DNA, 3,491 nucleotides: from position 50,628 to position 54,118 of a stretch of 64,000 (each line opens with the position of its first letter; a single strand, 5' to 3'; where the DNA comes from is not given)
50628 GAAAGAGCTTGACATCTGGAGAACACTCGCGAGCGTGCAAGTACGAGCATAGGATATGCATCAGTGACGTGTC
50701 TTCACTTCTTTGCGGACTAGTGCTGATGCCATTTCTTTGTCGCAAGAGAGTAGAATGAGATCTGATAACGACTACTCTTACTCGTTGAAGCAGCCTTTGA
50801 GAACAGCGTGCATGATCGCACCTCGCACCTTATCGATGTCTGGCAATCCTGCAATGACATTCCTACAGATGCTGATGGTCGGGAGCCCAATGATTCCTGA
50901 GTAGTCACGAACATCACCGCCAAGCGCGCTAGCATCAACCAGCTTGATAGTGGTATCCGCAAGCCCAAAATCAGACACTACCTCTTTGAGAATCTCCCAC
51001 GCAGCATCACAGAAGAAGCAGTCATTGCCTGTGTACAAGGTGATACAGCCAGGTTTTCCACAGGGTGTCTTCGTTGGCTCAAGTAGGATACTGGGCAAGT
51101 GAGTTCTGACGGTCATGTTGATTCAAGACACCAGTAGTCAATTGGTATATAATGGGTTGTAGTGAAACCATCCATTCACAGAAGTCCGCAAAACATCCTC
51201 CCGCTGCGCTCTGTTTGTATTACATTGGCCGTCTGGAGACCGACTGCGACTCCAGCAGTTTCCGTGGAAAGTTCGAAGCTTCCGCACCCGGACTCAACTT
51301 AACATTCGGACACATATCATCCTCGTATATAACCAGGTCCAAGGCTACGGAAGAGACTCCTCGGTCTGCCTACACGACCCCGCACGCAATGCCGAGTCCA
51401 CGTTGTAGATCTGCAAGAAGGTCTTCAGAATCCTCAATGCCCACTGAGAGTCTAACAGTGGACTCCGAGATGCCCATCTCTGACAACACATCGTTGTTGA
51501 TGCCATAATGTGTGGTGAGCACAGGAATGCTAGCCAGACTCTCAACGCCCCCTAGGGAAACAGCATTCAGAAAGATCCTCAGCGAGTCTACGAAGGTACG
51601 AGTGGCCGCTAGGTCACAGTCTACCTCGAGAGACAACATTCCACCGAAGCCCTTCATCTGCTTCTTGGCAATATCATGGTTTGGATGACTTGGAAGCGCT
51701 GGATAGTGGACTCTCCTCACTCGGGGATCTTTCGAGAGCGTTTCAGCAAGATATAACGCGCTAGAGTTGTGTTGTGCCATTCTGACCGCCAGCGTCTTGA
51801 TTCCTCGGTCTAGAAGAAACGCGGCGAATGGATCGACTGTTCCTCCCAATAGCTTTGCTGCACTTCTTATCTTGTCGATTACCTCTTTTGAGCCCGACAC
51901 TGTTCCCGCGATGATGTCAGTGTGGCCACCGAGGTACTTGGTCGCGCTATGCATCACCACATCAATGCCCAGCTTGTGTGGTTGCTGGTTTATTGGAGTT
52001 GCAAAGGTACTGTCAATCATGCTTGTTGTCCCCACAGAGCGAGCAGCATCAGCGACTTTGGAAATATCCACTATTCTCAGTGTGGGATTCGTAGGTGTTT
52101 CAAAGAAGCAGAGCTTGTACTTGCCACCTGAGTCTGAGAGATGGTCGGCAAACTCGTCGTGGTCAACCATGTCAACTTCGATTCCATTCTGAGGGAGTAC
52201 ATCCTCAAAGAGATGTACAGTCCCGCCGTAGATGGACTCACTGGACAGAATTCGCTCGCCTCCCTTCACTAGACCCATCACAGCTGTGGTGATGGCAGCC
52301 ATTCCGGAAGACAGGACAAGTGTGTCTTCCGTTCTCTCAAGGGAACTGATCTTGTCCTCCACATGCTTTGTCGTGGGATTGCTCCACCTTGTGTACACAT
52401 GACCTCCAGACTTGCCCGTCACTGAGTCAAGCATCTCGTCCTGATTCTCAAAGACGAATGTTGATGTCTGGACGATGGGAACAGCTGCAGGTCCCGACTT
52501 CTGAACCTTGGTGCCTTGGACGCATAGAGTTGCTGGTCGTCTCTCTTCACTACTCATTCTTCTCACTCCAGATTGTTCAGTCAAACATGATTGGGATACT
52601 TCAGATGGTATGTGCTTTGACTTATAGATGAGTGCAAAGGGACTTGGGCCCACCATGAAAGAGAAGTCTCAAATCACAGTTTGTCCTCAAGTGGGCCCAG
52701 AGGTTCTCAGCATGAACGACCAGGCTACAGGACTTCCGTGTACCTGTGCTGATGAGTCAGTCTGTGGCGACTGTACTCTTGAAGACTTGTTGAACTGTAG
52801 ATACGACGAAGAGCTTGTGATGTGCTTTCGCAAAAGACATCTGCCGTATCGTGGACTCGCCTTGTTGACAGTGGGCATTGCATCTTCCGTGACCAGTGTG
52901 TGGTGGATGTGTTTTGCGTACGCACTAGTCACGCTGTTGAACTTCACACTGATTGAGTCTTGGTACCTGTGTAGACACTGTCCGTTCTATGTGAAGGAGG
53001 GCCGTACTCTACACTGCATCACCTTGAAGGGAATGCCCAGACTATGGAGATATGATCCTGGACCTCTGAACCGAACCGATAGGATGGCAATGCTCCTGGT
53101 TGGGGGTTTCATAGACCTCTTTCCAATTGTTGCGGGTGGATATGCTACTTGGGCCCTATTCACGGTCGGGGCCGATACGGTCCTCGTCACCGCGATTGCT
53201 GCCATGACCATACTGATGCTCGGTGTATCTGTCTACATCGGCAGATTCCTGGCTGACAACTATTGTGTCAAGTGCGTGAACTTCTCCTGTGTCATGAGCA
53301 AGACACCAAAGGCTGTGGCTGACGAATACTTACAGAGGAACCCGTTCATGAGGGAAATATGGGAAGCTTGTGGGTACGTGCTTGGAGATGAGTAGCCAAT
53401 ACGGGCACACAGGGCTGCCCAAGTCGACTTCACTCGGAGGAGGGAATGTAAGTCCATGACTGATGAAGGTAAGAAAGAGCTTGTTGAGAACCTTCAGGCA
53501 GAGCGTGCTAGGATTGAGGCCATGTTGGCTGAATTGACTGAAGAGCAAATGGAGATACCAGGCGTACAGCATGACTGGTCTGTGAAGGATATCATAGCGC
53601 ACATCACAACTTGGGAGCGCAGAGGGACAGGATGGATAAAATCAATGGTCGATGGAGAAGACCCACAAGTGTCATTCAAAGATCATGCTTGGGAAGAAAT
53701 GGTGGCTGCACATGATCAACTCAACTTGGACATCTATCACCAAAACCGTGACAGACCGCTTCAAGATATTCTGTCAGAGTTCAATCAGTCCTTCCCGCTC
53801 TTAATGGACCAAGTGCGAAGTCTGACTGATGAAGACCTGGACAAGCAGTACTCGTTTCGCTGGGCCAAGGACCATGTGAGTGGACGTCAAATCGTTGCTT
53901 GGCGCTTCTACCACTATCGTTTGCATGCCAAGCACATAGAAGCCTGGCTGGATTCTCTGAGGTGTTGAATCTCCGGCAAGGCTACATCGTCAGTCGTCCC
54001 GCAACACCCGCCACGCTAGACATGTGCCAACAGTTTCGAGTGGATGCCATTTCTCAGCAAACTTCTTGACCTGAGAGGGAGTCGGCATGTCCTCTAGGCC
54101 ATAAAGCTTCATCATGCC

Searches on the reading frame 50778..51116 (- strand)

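Call 4: search_protein_families(library=pfam, proteins=[window:50778-51116:-], max_evalue=0.01)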
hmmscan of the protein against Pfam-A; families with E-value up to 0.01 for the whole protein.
window:50778-51116:- (112 aa): 0 families

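Call 5: search_protein_families(library=padloc, proteins=[window:50778-51116:-], max_evalue=0.01)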
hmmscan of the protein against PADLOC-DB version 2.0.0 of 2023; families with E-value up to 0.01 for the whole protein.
window:50778-51116:- (112 aa): 0 families

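Call 6: search_protein_families(library=ncbifam, proteins=[window:50778-51116:-], max_evalue=0.01)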
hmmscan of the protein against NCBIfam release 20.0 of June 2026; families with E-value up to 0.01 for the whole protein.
window:50778-51116:- (112 aa): 1 family
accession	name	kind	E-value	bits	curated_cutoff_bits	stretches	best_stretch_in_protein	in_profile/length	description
TIGR00411.1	redox_disulf_1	equivalog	0.00042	20.3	92.75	1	25-102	3-79/82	MJ0307 family thioredoxin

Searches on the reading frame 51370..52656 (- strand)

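Call 4: search_protein_families(library=pfam, proteins=[window:51370-52656:-], max_evalue=0.01)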
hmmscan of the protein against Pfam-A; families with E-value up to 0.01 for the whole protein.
window:51370-52656:- (428 aa): 2 families
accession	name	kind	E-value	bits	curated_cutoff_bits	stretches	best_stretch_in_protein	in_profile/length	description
PF01053.26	Cys_Met_Meta_PP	-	1.2e-129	432.7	27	1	43-421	2-380/381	Cys/Met metabolism PLP-dependent enzyme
PF03841.19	SelA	-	0.00015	21.4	22.8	0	220-265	193-235/367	L-seryl-tRNA selenium transferase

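Call 5: search_protein_families(library=padloc, proteins=[window:51370-52656:-], max_evalue=0.01)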
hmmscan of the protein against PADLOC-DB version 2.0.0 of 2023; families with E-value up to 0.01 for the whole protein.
window:51370-52656:- (428 aa): 0 families

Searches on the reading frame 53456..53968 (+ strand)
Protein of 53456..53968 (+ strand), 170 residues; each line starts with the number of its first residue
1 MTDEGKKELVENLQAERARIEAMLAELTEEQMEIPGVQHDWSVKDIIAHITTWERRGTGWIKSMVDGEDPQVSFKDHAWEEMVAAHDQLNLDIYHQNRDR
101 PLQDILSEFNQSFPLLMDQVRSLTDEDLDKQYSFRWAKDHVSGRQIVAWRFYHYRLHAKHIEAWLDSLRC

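Call 4: search_protein_families(library=pfam, proteins=[window:53456-53968:+], max_evalue=0.01)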
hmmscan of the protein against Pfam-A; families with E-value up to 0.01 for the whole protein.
window:53456-53968:+ (170 aa): 6 families
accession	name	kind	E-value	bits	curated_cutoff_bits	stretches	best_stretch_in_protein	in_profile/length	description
PF08020.16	DUF1706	-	1.6e-19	70.9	24.2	1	4-164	5-164/166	Protein of unknown function (DUF1706)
PF12867.12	DinB_2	-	5.3e-12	46.7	24.8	1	13-161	2-128/128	DinB superfamily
PF11716.13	MDMPI_N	-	1.3e-08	36.1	24.2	1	13-143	1-122/140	Mycothiol maleylpyruvate isomerase N-terminal domain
PF05163.17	DinB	-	9.9e-07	29.3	23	1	1-111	1-101/165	DinB family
PF04978.18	MST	-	1e-06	29.7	27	1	9-158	2-137/149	Mycothiol-S-transferase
PF07609.16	DUF1572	-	0.00011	22.4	23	1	8-159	9-140/163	Protein of unknown function (DUF1572)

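Call 5: search_protein_families(library=padloc, proteins=[window:53456-53968:+], max_evalue=0.01)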
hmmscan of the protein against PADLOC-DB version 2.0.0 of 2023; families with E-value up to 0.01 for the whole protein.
window:53456-53968:+ (170 aa): 0 families
